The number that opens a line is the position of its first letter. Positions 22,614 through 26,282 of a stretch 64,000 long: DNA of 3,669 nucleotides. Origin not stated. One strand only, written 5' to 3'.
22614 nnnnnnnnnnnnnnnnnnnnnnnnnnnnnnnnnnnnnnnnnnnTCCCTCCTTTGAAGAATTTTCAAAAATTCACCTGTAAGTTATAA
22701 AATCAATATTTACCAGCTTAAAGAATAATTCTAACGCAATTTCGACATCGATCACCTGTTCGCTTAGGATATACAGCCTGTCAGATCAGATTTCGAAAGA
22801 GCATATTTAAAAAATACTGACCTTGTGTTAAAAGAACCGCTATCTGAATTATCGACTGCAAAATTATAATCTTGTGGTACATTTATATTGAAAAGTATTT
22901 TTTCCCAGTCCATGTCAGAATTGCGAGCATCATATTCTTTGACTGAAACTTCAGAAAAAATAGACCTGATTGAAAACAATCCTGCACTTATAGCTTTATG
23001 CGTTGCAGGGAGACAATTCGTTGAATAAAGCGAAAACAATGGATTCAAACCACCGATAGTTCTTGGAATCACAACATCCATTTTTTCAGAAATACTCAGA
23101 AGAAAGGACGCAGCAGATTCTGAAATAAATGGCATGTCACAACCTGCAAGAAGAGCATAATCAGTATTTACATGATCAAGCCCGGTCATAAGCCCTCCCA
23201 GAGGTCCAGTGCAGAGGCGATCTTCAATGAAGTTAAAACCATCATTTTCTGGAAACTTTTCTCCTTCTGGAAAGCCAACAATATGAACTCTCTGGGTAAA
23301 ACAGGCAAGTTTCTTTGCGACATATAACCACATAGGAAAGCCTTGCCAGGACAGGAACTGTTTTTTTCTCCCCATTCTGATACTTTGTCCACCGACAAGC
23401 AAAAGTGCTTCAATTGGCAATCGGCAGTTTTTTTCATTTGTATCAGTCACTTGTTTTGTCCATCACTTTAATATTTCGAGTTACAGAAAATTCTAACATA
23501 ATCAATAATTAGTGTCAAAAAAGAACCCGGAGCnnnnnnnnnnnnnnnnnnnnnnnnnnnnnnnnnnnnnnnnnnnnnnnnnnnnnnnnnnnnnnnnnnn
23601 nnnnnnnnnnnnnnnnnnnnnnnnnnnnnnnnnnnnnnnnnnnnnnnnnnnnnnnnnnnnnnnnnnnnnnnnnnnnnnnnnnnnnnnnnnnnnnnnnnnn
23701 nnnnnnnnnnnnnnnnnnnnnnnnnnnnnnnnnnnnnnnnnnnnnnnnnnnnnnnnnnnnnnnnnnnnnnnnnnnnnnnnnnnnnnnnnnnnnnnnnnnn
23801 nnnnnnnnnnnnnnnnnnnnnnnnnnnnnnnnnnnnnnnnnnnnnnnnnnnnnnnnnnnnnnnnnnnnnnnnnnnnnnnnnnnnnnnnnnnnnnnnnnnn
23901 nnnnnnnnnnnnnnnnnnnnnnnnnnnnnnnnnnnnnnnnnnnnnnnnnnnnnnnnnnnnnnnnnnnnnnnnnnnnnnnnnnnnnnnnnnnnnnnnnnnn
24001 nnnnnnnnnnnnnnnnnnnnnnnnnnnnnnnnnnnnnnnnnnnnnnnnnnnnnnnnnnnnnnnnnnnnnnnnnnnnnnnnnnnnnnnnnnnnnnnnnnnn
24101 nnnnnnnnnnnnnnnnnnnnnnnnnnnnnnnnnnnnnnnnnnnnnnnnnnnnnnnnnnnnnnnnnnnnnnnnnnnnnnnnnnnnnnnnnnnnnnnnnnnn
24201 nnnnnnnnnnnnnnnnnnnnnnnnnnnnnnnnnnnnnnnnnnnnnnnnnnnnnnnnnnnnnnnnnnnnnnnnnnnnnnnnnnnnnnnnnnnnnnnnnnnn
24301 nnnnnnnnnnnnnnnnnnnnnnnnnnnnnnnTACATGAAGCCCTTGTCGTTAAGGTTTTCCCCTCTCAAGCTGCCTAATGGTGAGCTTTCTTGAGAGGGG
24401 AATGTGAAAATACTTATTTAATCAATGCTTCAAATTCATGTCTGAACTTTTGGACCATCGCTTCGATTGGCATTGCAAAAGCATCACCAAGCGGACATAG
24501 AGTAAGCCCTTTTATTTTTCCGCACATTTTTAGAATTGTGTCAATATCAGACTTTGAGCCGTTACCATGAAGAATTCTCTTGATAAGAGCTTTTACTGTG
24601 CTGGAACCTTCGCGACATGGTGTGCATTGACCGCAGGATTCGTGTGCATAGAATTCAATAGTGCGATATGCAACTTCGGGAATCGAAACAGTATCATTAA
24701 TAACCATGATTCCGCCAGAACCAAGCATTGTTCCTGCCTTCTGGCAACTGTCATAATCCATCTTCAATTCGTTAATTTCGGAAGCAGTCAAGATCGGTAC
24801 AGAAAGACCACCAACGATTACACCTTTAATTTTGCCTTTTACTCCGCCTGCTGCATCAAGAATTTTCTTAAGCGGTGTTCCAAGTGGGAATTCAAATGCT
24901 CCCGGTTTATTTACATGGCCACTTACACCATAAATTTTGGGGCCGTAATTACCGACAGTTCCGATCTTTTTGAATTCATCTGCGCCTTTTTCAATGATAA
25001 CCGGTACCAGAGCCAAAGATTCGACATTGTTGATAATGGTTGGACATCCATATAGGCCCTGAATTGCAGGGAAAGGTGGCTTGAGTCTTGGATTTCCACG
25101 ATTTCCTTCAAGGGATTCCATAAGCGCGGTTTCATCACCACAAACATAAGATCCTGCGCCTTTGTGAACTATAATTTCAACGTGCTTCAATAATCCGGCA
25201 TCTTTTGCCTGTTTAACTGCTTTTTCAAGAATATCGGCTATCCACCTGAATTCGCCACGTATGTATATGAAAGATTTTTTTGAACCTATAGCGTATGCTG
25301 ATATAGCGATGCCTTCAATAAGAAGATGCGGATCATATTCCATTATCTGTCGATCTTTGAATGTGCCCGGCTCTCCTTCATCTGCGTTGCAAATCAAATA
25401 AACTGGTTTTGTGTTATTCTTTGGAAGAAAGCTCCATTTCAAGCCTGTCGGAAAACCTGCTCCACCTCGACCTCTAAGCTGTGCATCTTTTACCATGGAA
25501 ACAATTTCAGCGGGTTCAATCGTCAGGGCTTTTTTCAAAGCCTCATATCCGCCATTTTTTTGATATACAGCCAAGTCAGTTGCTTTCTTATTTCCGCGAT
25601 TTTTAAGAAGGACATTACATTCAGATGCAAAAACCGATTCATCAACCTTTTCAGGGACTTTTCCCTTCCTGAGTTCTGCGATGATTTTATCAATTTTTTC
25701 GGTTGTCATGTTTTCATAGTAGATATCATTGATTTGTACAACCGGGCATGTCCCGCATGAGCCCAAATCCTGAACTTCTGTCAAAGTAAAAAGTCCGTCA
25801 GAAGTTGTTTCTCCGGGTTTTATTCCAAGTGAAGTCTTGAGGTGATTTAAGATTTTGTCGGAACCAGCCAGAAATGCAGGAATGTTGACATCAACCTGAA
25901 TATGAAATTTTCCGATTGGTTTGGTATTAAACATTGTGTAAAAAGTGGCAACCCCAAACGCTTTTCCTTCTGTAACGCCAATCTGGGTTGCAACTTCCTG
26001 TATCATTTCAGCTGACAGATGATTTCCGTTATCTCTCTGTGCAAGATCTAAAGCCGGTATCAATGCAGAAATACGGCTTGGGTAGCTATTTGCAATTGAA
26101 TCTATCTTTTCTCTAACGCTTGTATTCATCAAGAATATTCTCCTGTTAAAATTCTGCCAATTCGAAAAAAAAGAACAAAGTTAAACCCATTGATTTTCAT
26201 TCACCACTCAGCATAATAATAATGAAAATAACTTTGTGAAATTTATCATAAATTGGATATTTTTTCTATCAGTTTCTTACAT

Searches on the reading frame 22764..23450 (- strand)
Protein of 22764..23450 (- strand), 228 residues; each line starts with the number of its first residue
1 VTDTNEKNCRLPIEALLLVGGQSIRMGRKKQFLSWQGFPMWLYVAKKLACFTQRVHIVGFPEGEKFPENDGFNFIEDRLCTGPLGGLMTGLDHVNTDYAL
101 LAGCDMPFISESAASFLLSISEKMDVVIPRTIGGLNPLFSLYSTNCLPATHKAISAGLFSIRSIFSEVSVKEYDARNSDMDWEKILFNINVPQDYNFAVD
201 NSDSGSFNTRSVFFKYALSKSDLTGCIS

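Call 12: search_protein_families(library=pfam, proteins=[window:22764-23450:-])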
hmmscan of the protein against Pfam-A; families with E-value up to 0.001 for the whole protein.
window:22764-23450:- (228 aa): 1 family
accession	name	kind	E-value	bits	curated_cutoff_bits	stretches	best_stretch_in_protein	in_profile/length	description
PF12804.13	NTP_transf_3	-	5.6e-25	88.8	27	1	15-157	1-149/160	MobA-like NTP transferase domain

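Call 13: search_protein_families(library=ncbifam, proteins=[window:22764-23450:-])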
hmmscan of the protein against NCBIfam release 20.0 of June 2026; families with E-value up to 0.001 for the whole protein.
window:22764-23450:- (228 aa): 10 families
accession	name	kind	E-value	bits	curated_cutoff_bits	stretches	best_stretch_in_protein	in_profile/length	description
NF011056.0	PRK14489.1-1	equivalog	3.2e-31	108.8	379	1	14-200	7-194/363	bifunctional molybdenum cofactor guanylyltransferase MobA/molybdopterin-guanine dinucleotide biosynthesis adaptor protein MobB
NF001457.0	PRK00317.1-3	equivalog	7.5e-28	97.4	164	1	14-195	3-190/200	molybdenum cofactor guanylyltransferase MobA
NF002741.0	PRK02726.1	equivalog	6e-26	91.3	179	1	12-198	7-194/200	molybdenum cofactor guanylyltransferase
TIGR02665.1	molyb_mobA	equivalog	2.6e-23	83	151.85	1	13-195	1-185/186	molybdenum cofactor guanylyltransferase MobA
NF001837.0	PRK00560.1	equivalog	2.4e-15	56.8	182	1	13-201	9-190/196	molybdenum cofactor guanylyltransferase MobA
NF011059.0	PRK14490.1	equivalog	2.8e-14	53.1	354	1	7-198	175-365/374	bifunctional molybdenum cofactor guanylyltransferase MobA/molybdopterin-guanine dinucleotide biosynthesis adaptor protein MobB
NF011070.0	PRK14500.1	equivalog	4.3e-12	45.9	606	1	10-197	164-350/358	putative bifunctional molybdopterin-guanine dinucleotide biosynthesis protein MoaC/MobA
NF001855.0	PRK00576.1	equivalog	4.6e-09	36.2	205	1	11-196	5-190/197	molybdenum cofactor guanylyltransferase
TIGR03310.1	matur_MocA_YgfJ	equivalog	1.3e-08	35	186.45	1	15-134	2-130/188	molybdenum cofactor cytidylyltransferase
NF011057.0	PRK14489.1-2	subfamily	3.4e-05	23.3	541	1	13-115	7-113/363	bifunctional molybdenum cofactor guanylyltransferase MobA/molybdopterin-guanine dinucleotide biosynthesis adaptor protein MobB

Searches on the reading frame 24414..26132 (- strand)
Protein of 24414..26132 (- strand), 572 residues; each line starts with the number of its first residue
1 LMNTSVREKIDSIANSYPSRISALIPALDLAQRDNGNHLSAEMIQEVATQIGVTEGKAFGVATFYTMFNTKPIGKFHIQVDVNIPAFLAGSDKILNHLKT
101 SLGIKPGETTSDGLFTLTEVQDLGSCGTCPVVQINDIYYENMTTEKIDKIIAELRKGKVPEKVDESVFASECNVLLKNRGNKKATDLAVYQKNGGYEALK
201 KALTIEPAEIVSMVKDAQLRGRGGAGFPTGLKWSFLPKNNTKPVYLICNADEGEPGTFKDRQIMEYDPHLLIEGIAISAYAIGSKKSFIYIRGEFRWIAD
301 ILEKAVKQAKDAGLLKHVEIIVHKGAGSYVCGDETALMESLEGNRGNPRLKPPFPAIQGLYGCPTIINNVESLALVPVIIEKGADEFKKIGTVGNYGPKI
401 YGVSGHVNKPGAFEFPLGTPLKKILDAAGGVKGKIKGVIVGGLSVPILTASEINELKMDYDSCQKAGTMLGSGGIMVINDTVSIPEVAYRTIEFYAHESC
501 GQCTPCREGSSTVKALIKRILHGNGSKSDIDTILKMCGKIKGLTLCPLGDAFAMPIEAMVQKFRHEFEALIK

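Call 12: search_protein_families(library=pfam, proteins=[window:24414-26132:-])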
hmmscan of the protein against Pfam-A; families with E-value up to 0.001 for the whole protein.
window:24414-26132:- (572 aa): 5 families
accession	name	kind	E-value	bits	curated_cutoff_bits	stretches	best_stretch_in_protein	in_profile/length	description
PF01512.22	Complex1_51K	-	6.7e-47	159.6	31.2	1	214-377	1-149/150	Nuo51 FMN-binding domain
PF01257.25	2Fe-2S_thioredx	-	5.1e-45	153.3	24.8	1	10-154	1-144/145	Thioredoxin-like [2Fe-2S] ferredoxin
PF10589.14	NADH_4Fe-4S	-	1.8e-29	101.8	23.5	1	486-569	1-84/85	NADH-ubiquinone oxidoreductase-F iron-sulfur binding region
PF10531.15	SLBB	-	4.9e-09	36.3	27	1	401-432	2-33/55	SLBB domain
PF22461.2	SLBB_2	-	3e-07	30.9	27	1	401-459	3-66/79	SLBB domain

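Call 13: search_protein_families(library=ncbifam, proteins=[window:24414-26132:-])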
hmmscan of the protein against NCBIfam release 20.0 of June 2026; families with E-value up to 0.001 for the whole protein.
window:24414-26132:- (572 aa): 15 families
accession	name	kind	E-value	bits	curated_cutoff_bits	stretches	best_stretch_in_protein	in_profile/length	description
TIGR01959.1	nuoF_fam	equivalog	2.9e-163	543.1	558.65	1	176-570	3-409/410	NADH-quinone oxidoreductase subunit NuoF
NF010120.0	PRK13596.1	equivalog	1.6e-138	461.9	389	1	176-571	9-417/433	NADH-quinone oxidoreductase subunit NuoF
NF008436.0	PRK11278.1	equivalog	6.5e-109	364.8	749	1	177-572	17-427/448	NADH-quinone oxidoreductase subunit NuoF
NF005725.0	PRK07539.1-5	equivalog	1.3e-46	158.5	220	1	4-156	19-173/174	NADH-quinone oxidoreductase subunit NuoE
TIGR01958.1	nuoE_fam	subfamily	2.4e-44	151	142.4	1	9-154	1-147/148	NADH-quinone oxidoreductase subunit NuoE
NF005723.0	PRK07539.1-3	equivalog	1.9e-35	122.1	226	1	4-155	4-157/158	NADH-quinone oxidoreductase subunit NuoE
NF005721.0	PRK07539.1-1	equivalog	5.2e-35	121.1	308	1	4-160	28-183/292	NADH-quinone oxidoreductase subunit NuoE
NF005722.0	PRK07539.1-2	equivalog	2.8e-31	108.7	141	1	2-153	5-155/157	NADH-quinone oxidoreductase subunit NuoE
NF005724.0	PRK07539.1-4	equivalog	1.3e-28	100.4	280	1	9-163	25-181/240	NADH-quinone oxidoreductase subunit NuoE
NF009040.0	PRK12373.1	equivalog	4.8e-25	89.1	514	1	20-161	35-176/400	NADH-quinone oxidoreductase subunit E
NF005747.0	PRK07571.1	equivalog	9.5e-24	84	224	1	10-154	25-168/173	bidirectional hydrogenase complex protein HoxE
NF004638.0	PRK05988.1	equivalog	2.8e-19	69.4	198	1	5-155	9-158/159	formate dehydrogenase subunit gamma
TIGR01945.1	rnfC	subfamily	7.3e-18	64.3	245.95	1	197-442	111-328/435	RnfABCDGE type electron transport complex subunit C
TIGR04481.1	PR_assoc_PrdC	equivalog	1.3e-16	60.5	490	1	205-442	70-282/425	proline reductase-associated electron transfer protein PrdC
NF003454.1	PRK05035.1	equivalog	2.3e-14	52.8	345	1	200-442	116-331/556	electron transport complex subunit RsxC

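Call 71: search_solved_structures(query=window:24417-26132:-, max_evalue=1e-60)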
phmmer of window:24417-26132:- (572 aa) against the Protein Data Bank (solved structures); distinct sequences matched with E-value up to 1e-60: 61 (the best 60 are shown).
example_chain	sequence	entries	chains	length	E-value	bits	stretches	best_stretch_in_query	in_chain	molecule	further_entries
2fug_1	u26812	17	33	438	8.9e-118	397.2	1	180-570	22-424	NADH-quinone oxidoreductase chain 1 | NADH-QUINONE OXIDOREDUCTASE SUBUNIT 1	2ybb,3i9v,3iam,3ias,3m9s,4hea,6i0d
8x9v_F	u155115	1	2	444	2.3e-116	392.5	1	189-570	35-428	NADH-quinone oxidoreductase subunit F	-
8e9g_F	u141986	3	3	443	3.5e-113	382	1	186-569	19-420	NADH-quinone oxidoreductase subunit F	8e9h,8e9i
8qby_F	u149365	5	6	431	2.8e-112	379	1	187-572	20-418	NADH-quinone oxidoreductase subunit F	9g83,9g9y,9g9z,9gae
6q9c_B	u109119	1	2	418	2.9e-106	359.2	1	170-569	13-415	NADH-quinone oxidoreductase subunit F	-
7q5y_C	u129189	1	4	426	3e-106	359.1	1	170-569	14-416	NADH-quinone oxidoreductase subunit F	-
6hl2_B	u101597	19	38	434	3.2e-106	359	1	170-569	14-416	NADH-quinone oxidoreductase subunit F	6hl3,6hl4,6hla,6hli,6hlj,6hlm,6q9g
9w2u_F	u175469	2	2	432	4.1e-106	358.7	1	190-569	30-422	NADH dehydrogenase [ubiquinone] flavoprotein 1, mitochondrial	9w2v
5ldw_F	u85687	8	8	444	4.2e-106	358.7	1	190-569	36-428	NADH dehydrogenase [ubiquinone] flavoprotein 1, mitochondrial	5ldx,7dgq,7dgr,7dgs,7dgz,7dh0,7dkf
5lnk_1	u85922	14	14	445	4.2e-106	358.6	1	190-569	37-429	Mitochondrial complex I, 51 kDa subunit | NADH dehydrogenase [ubiquinone] flavoprotein 1, mitochondrial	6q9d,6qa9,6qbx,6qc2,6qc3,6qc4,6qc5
7zd6_1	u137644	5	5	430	4.3e-106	358.6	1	191-569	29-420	NADH dehydrogenase [ubiquinone] flavoprotein 1, mitochondrial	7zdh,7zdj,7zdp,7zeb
6zk9_1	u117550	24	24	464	4.7e-106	358.5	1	190-569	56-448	NADH dehydrogenase [ubiquinone] flavoprotein 1, mitochondrial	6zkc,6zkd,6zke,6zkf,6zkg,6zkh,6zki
5lc5_F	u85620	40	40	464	4.8e-106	358.5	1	190-569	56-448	NADH dehydrogenase [ubiquinone] flavoprotein 1, mitochondrial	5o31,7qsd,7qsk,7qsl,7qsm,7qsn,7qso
8ba0_F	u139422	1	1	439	5.4e-106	358.3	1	199-569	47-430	NADH dehydrogenase [ubiquinone] flavoprotein 1, mitochondrial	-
8b9z_F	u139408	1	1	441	5.5e-106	358.3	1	199-569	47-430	NADH dehydrogenase [ubiquinone] flavoprotein 1, mitochondrial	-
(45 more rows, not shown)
